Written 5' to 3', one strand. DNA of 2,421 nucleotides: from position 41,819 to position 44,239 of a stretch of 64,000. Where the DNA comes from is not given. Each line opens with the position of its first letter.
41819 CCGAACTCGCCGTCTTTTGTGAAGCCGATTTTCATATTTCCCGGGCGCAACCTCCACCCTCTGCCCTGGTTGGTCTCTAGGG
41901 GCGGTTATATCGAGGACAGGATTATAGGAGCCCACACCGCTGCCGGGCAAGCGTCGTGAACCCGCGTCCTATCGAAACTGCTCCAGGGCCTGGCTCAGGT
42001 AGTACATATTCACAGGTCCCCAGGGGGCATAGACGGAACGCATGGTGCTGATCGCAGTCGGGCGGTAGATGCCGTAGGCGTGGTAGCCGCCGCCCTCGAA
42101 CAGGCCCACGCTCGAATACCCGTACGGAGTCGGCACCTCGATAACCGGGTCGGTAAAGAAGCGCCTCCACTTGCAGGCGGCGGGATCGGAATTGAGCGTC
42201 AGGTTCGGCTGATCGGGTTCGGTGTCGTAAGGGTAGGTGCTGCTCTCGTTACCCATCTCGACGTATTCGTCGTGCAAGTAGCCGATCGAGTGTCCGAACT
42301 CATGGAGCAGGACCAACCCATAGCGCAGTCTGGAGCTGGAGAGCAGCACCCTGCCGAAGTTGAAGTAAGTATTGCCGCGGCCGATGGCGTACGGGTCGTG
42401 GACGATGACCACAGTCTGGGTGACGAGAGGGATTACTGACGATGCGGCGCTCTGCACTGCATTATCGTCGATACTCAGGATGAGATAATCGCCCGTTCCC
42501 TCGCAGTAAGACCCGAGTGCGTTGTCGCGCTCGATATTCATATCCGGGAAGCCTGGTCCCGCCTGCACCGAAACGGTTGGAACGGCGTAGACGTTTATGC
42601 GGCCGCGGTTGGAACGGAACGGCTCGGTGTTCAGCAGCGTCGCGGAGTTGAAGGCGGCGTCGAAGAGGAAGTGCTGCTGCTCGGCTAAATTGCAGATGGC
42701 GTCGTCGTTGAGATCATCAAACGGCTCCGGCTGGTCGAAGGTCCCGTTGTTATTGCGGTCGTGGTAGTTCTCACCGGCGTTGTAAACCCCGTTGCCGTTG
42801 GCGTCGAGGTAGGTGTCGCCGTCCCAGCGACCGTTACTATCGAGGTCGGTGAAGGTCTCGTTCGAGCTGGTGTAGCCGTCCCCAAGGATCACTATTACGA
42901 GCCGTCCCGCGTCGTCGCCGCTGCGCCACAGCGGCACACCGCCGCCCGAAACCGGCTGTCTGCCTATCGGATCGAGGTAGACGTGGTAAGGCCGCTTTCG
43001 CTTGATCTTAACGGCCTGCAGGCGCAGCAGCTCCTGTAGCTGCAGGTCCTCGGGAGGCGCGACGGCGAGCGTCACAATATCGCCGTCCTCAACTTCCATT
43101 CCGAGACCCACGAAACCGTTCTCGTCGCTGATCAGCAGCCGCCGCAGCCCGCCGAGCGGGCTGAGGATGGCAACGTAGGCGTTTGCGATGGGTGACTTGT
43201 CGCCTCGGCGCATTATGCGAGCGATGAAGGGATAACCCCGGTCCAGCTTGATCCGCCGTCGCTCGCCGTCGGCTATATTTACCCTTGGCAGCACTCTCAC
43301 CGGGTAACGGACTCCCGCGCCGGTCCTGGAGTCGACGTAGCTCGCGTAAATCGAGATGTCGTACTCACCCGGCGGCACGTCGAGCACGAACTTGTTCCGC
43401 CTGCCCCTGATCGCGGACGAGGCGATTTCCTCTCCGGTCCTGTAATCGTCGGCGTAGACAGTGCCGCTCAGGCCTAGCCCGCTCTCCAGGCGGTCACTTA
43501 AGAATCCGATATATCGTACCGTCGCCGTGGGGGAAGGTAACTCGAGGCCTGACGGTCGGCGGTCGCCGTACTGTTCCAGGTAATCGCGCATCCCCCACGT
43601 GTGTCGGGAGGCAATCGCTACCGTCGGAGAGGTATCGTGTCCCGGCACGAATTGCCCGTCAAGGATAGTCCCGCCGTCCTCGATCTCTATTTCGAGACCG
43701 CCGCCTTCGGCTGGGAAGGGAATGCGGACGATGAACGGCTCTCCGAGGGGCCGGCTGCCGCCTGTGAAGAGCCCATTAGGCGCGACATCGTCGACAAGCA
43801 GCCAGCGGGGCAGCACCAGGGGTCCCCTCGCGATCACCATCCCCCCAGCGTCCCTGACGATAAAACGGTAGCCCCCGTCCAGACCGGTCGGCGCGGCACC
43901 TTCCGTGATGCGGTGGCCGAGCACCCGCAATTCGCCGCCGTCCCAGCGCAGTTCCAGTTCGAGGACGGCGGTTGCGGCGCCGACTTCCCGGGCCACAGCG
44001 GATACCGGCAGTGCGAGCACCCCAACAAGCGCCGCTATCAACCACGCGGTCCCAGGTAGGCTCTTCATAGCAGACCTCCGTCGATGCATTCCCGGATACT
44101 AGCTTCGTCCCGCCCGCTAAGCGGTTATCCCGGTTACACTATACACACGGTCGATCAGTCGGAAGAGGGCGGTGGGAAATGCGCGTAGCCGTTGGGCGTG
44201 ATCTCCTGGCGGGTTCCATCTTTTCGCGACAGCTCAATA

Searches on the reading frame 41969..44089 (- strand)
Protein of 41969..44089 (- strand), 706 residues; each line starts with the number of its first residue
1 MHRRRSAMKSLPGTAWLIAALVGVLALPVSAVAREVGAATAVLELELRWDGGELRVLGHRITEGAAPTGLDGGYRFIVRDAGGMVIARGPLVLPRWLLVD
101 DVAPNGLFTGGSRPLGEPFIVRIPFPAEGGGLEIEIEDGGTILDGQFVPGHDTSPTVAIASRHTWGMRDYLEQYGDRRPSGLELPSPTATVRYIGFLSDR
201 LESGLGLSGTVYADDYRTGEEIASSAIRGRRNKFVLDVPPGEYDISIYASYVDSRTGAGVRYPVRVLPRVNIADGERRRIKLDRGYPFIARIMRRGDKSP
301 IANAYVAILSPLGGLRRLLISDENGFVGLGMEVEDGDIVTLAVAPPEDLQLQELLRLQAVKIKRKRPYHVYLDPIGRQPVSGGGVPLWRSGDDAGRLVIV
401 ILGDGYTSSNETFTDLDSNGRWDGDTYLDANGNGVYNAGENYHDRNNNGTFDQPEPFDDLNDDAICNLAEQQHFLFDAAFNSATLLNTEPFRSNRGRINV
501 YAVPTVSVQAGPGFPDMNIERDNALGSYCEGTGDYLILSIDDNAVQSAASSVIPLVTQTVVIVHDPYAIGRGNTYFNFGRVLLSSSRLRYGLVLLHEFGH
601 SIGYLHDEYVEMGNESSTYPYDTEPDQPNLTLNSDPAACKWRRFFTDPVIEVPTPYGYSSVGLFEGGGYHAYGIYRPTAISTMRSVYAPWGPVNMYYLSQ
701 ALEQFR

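Call 91: search_protein_families(library=pfam, proteins=[window:41969-44089:-], max_evalue=0.00001)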
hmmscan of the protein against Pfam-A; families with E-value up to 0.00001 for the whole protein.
window:41969-44089:- (706 aa): 1 family
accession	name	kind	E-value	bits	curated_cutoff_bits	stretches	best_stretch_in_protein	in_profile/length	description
PF09471.16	Peptidase_M64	-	1.8e-32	113.1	26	1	469-657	25-208/302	IgA Peptidase M64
